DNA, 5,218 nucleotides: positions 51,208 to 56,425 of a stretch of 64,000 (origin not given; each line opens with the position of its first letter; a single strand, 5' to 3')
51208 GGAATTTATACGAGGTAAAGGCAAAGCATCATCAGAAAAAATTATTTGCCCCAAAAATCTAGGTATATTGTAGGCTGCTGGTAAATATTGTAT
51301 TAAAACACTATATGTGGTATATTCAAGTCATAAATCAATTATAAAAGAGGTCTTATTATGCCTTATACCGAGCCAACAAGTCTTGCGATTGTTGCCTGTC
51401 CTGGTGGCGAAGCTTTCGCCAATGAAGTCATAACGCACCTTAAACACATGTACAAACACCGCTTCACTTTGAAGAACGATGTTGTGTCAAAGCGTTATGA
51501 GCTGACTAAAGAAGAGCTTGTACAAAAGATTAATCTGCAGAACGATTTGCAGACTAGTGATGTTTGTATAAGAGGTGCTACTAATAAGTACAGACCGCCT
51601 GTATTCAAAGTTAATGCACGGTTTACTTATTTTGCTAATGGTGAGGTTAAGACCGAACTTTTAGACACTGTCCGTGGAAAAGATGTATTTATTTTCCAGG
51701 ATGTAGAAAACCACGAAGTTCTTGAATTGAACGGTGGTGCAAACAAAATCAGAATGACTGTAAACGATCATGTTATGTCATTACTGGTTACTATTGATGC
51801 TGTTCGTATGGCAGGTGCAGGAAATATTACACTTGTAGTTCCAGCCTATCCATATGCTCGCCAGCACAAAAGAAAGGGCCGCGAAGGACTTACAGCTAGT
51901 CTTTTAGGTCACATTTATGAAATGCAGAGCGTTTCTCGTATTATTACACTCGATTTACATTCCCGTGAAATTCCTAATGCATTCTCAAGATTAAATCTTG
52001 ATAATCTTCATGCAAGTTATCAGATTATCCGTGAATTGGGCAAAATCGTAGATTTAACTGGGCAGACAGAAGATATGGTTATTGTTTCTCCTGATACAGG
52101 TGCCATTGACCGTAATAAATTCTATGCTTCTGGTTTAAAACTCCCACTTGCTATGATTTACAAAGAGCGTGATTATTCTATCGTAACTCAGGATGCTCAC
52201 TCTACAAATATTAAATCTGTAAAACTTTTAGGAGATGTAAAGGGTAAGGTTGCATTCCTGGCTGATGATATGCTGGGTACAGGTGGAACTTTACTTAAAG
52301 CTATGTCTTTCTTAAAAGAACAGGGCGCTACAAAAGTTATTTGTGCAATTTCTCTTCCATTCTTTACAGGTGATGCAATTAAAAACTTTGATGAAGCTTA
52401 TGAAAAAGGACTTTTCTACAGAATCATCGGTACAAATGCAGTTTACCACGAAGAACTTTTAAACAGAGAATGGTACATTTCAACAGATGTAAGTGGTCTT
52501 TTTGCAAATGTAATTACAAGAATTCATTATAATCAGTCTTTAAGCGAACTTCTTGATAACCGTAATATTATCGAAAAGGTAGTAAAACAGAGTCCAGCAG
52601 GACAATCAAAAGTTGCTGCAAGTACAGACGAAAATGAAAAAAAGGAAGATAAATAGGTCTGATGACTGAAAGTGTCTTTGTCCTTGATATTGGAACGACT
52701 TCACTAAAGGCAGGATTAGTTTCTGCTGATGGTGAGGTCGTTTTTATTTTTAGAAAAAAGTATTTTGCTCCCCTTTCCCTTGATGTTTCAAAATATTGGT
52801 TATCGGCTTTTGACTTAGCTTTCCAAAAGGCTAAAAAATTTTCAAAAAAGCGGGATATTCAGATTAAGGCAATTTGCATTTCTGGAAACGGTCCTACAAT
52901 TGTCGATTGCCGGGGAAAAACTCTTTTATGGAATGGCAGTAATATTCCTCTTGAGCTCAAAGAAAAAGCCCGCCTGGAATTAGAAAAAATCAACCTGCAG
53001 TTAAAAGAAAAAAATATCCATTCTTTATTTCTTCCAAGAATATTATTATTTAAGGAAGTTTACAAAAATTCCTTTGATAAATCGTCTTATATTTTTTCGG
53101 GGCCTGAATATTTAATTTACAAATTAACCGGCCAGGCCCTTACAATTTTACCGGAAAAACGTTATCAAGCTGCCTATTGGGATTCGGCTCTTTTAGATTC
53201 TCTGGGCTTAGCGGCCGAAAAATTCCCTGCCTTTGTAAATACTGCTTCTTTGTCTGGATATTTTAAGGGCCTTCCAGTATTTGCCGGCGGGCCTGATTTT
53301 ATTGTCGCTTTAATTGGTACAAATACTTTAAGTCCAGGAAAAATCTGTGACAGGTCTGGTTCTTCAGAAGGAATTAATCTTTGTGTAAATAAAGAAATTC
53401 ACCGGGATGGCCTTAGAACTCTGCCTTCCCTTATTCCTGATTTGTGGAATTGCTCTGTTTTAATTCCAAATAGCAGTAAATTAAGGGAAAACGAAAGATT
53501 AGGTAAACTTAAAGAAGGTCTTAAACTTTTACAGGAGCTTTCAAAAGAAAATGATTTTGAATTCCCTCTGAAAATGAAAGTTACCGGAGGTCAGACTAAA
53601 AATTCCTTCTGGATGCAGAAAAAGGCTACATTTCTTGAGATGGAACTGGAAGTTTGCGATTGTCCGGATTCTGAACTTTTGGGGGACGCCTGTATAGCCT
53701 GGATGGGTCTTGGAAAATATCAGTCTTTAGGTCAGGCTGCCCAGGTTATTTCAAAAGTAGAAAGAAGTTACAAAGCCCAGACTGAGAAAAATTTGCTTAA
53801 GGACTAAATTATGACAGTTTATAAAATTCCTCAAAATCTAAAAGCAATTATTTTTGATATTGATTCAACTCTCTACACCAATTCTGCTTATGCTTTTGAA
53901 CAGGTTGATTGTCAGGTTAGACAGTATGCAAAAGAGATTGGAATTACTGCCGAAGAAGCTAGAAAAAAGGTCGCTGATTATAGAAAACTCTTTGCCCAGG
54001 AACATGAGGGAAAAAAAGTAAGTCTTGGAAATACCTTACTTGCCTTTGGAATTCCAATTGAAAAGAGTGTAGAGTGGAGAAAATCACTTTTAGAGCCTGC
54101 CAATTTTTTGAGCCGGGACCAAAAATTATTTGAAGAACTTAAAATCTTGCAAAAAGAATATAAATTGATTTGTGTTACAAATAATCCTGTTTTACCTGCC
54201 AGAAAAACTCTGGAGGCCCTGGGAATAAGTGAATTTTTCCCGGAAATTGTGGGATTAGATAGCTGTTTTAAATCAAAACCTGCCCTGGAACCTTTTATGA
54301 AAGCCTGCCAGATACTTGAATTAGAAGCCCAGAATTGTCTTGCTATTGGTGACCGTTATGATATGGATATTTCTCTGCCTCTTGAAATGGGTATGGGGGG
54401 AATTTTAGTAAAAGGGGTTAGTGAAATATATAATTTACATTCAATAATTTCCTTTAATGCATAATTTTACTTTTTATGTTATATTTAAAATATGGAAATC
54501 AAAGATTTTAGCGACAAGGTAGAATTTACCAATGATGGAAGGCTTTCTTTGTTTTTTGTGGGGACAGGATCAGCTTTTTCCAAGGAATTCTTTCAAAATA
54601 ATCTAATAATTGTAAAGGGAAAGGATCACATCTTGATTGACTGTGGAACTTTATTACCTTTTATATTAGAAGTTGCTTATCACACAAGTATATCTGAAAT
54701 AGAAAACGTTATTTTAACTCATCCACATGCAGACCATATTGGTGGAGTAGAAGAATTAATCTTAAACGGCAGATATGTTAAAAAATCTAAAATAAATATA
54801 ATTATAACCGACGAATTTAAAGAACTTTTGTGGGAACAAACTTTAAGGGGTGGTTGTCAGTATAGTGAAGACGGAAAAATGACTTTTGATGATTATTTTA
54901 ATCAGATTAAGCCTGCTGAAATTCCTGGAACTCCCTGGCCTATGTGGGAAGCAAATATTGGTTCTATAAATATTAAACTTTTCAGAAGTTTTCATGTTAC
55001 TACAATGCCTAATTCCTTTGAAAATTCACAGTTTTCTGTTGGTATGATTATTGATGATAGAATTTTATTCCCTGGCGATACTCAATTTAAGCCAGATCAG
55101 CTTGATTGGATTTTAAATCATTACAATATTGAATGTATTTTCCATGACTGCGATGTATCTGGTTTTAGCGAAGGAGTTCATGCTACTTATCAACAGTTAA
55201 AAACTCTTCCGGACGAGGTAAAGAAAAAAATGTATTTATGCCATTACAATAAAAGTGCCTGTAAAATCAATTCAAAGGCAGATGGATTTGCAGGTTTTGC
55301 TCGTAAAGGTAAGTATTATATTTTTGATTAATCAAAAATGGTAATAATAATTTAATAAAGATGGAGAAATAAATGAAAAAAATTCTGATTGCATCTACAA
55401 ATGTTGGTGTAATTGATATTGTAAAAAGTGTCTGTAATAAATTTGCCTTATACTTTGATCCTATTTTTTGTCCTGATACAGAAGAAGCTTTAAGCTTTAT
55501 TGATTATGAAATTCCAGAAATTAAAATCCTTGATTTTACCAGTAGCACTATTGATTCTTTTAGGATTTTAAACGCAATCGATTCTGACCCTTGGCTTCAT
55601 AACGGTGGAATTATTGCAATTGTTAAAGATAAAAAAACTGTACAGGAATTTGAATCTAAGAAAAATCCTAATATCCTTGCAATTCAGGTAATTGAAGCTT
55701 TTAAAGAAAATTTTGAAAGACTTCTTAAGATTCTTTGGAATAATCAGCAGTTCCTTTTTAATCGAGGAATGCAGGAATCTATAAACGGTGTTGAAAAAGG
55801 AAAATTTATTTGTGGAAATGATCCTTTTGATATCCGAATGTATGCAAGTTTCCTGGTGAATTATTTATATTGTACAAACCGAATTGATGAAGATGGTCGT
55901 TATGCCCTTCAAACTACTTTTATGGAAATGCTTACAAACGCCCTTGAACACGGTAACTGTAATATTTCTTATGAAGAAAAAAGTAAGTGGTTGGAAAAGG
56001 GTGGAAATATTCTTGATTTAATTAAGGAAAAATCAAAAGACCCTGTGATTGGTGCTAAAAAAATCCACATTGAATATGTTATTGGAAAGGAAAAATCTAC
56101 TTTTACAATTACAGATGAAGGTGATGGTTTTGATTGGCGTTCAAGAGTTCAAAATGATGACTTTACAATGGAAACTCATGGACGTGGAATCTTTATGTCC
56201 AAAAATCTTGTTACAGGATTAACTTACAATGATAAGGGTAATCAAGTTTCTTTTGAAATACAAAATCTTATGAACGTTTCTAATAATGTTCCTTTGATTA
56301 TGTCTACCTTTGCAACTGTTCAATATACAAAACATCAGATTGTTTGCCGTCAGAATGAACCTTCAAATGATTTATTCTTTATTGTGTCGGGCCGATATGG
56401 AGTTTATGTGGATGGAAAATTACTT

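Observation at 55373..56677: Receiver-like / RsbW-type kinase / cNMP-binding three-domain protein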

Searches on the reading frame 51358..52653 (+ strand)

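Call 27: search_protein_families(library=pfam, proteins=[window:51358-52653:+], max_evalue=0.001)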
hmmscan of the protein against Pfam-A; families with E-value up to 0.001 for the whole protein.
window:51358-52653:+ (432 aa): 3 families
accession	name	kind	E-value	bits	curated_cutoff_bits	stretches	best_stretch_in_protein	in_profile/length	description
PF00156.33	Pribosyltran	-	1.2e-23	83.6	26.3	1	213-339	4-127/158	Phosphoribosyl transferase domain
PF13793.12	Pribosyltran_N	-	1.1e-22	80.6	25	1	86-183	26-109/117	N-terminal domain of ribose phosphate pyrophosphokinase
PF14572.12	Pribosyl_synth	-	2.9e-16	60.4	27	1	287-398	74-182/184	Phosphoribosyl synthetase-associated domain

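Call 28: search_protein_families(library=ncbifam, proteins=[window:51358-52653:+], max_evalue=0.01)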
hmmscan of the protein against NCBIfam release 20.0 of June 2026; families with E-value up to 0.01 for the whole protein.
window:51358-52653:+ (432 aa): 17 families
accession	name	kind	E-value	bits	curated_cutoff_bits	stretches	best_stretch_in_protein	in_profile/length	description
NF005299.0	PRK06827.1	subfamily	8.6e-140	465.8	327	1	5-412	5-381/383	phosphoribosylpyrophosphate synthetase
TIGR01251.1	ribP_PPkin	subfamily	7.4e-97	324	113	1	82-400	22-309/309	ribose-phosphate diphosphokinase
NF002320.0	PRK01259.1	subfamily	8.8e-58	196.1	297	1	86-400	32-315/316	ribose-phosphate diphosphokinase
NF001815.0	PRK00553.1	equivalog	1.7e-48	165.5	484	1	91-400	40-322/332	ribose-phosphate pyrophosphokinase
NF002844.0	PRK03092.1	equivalog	3.2e-48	164.7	438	1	86-401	37-324/326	ribose-phosphate diphosphokinase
NF002618.0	PRK02269.1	equivalog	3.2e-47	161.7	460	1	90-402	35-319/321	ribose-phosphate diphosphokinase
NF002758.0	PRK02812.1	equivalog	3.4e-46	157.9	518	1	91-398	52-328/330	ribose-phosphate pyrophosphokinase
NF002686.0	PRK02458.1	equivalog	9.7e-40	137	506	1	91-400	40-317/323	ribose-phosphate diphosphokinase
NF003428.0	PRK04923.1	equivalog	2e-37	129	536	1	87-398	33-316/319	ribose-phosphate diphosphokinase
NF002095.0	PRK00934.1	equivalog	6.9e-36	123.9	296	1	133-362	57-267/287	ribose-phosphate diphosphokinase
NF005537.0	PRK07199.1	subfamily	1.2e-19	70.6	322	1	136-365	62-276/301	ribose-phosphate diphosphokinase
NF001097.0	PRK00129.1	equivalog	5.8e-05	22.9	114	1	284-332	112-162/209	uracil phosphoribosyltransferase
TIGR01091.1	upp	equivalog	9.4e-05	22.2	208.35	1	280-333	106-161/207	uracil phosphoribosyltransferase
NF002636.0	PRK02304.1-5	equivalog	0.0034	16.9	125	1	295-333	116-156/176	adenine phosphoribosyltransferase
NF002634.0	PRK02304.1-3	equivalog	0.0039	16.9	170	1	295-334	117-158/182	adenine phosphoribosyltransferase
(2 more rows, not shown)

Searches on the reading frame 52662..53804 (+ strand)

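Call 27: search_protein_families(library=pfam, proteins=[window:52662-53804:+], max_evalue=0.001)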
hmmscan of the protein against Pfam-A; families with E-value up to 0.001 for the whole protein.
window:52662-53804:+ (381 aa): 2 families
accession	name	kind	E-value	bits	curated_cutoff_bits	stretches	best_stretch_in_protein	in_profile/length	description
PF00370.27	FGGY_N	-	8.1e-07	29.3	28.8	1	6-202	3-217/245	FGGY family of carbohydrate kinases, N-terminal domain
PF02782.22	FGGY_C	-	5.7e-05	23.4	27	1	290-348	139-196/198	FGGY family of carbohydrate kinases, C-terminal domain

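Call 28: search_protein_families(library=ncbifam, proteins=[window:52662-53804:+], max_evalue=0.01)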
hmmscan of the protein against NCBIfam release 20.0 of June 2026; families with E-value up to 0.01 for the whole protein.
window:52662-53804:+ (381 aa): 9 families
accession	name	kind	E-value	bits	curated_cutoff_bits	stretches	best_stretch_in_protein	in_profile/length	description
TIGR01312.1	XylB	equivalog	1.5e-18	66.6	380.25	2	8-245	3-268/481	xylulokinase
TIGR02628.1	fuculo_kin_coli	equivalog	1.7e-14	53.7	470.9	1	282-368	378-460/465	L-fuculokinase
NF008187.0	PRK10939.1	equivalog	2.5e-08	33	528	1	289-377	402-486/521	autoinducer-2 kinase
TIGR01311.1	glycerol_kin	equivalog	5.8e-06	24.9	590.35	1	290-377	391-477/496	glycerol kinase GlpK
TIGR01315.1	5C_CHO_kinase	subfamily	1.3e-05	24.1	408.7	1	306-377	448-519/541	FGGY family pentulose kinase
NF000756.0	PRK00047.1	subfamily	2.2e-05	23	498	1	294-377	397-478/502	glycerol kinase GlpK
TIGR01314.1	gntK_FGGY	equivalog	3.3e-05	22.6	648.55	0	304-368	404-468/505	gluconokinase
NF003154.0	PRK04123.1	equivalog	0.00015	20.7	428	1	306-376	447-519/554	ribulokinase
TIGR01234.1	L-ribulokinase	equivalog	0.0096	14.7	583.25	0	307-375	441-511/536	ribulokinase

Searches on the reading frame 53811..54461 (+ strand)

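Call 27: search_protein_families(library=pfam, proteins=[window:53811-54461:+], max_evalue=0.001)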
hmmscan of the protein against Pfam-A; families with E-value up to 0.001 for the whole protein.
window:53811-54461:+ (217 aa): 4 families
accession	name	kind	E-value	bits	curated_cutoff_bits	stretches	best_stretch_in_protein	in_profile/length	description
PF00702.32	Hydrolase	-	3.9e-17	63.7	26.4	1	11-188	2-185/191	haloacid dehalogenase-like hydrolase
PF13419.12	HAD_2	-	6.3e-16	59.4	23.8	1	13-195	1-173/178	Haloacid dehalogenase-like hydrolase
PF13242.12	Hydrolase_like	-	1.2e-06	28.7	22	1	156-201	4-49/75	HAD-hyrolase-like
PF12710.13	HAD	-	0.00032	21.6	27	1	13-183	1-182/189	haloacid dehalogenase-like hydrolase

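Call 28: search_protein_families(library=ncbifam, proteins=[window:53811-54461:+], max_evalue=0.01)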
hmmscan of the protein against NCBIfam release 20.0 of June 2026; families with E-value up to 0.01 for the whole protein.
window:53811-54461:+ (217 aa): 28 families (the best 25 are shown)
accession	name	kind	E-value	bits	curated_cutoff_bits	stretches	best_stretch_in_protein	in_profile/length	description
TIGR02253.1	CTE7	subfamily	1e-22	81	169.75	1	10-201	2-195/221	TIGR02253 family HAD-type hydrolase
TIGR01993.1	Pyr-5-nucltdase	equivalog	1.2e-16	61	142.9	1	12-199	2-182/183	pyrimidine 5'-nucleotidase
NF009695.0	PRK13222.1-2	equivalog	4.9e-14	52.4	225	1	111-182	104-176/226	phosphoglycolate phosphatase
TIGR01449.2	PGP_bact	equivalog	1.4e-11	44.4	180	1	114-187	98-171/213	phosphoglycolate phosphatase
NF009804.0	PRK13288.1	equivalog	2.2e-11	43.7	218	1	108-184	89-166/215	pyrophosphatase PpaX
TIGR02252.1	DREG-2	subfamily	4.1e-10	39.8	155.2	1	108-199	112-203/203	HAD hydrolase, REG-2-like, family IA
TIGR01990.1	bPGM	equivalog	1.1e-09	38.5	189.4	1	95-181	86-168/187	beta-phosphoglucomutase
NF008018.0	PRK10748.1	equivalog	3.8e-09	36.1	225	1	104-201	116-208/238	5-amino-6-(5-phospho-D-ribitylamino)uracil phosphatase YigB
NF009694.0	PRK13222.1-1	equivalog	1.3e-08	34.4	415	1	111-183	121-194/252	phosphoglycolate phosphatase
NF009696.0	PRK13222.1-3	equivalog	2.6e-08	33.8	359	1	10-183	3-170/223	N-acetylmuramic acid 6-phosphate phosphatase MupP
TIGR02009.1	PGMB-YQAB-SF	subfamily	9.1e-08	32.5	153.35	1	11-181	2-168/186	beta-phosphoglucomutase family hydrolase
TIGR02254.1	YjjG_YfnB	equivalog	1e-07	31.6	159.9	1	11-199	2-195/223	YjjG family noncanonical pyrimidine nucleotidase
TIGR01662.1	HAD-SF-IIIA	subfamily_domain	1.7e-07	31.4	44.6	1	107-200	31-138/141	HAD-IIIA family hydrolase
NF009697.0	PRK13222.1-4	equivalog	5.1e-07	29.3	327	1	113-182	107-176/232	phosphoglycolate phosphatase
TIGR01668.1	YqeG_hyp_ppase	hypoth_equivalog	7.7e-07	28.8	89.1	1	155-204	90-139/170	YqeG family HAD IIIA-type phosphatase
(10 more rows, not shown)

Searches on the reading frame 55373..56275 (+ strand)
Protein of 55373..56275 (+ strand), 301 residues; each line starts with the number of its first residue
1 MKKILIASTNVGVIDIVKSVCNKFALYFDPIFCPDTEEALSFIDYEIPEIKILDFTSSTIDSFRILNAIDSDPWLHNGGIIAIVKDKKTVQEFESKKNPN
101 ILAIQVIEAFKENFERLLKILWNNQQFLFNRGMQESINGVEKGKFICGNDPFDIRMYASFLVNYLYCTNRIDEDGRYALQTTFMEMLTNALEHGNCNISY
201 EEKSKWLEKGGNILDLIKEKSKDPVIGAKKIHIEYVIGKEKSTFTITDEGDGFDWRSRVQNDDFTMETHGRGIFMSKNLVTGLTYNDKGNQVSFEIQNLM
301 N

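Call 8: search_solved_structures(query=window:55373-56275:+, max_evalue=10, show_alignments=4)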
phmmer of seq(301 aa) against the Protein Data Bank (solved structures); distinct sequences matched with E-value up to 10: 5.
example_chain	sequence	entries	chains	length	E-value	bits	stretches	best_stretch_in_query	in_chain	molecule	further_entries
9qih_A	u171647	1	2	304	2e-11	47.1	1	145-295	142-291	SenB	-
8fk2_A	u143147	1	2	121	0.086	15.5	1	1-70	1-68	Putative response regulator CovR VicR-like protein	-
6xvu_A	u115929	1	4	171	0.21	14.2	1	5-118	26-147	Response regulator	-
1nxo_A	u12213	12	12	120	1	11.9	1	1-69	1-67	DNA-binding response regulator | Response regulator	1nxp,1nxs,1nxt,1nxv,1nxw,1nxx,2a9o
3c3m_A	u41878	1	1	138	1.9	11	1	4-89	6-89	Response regulator receiver protein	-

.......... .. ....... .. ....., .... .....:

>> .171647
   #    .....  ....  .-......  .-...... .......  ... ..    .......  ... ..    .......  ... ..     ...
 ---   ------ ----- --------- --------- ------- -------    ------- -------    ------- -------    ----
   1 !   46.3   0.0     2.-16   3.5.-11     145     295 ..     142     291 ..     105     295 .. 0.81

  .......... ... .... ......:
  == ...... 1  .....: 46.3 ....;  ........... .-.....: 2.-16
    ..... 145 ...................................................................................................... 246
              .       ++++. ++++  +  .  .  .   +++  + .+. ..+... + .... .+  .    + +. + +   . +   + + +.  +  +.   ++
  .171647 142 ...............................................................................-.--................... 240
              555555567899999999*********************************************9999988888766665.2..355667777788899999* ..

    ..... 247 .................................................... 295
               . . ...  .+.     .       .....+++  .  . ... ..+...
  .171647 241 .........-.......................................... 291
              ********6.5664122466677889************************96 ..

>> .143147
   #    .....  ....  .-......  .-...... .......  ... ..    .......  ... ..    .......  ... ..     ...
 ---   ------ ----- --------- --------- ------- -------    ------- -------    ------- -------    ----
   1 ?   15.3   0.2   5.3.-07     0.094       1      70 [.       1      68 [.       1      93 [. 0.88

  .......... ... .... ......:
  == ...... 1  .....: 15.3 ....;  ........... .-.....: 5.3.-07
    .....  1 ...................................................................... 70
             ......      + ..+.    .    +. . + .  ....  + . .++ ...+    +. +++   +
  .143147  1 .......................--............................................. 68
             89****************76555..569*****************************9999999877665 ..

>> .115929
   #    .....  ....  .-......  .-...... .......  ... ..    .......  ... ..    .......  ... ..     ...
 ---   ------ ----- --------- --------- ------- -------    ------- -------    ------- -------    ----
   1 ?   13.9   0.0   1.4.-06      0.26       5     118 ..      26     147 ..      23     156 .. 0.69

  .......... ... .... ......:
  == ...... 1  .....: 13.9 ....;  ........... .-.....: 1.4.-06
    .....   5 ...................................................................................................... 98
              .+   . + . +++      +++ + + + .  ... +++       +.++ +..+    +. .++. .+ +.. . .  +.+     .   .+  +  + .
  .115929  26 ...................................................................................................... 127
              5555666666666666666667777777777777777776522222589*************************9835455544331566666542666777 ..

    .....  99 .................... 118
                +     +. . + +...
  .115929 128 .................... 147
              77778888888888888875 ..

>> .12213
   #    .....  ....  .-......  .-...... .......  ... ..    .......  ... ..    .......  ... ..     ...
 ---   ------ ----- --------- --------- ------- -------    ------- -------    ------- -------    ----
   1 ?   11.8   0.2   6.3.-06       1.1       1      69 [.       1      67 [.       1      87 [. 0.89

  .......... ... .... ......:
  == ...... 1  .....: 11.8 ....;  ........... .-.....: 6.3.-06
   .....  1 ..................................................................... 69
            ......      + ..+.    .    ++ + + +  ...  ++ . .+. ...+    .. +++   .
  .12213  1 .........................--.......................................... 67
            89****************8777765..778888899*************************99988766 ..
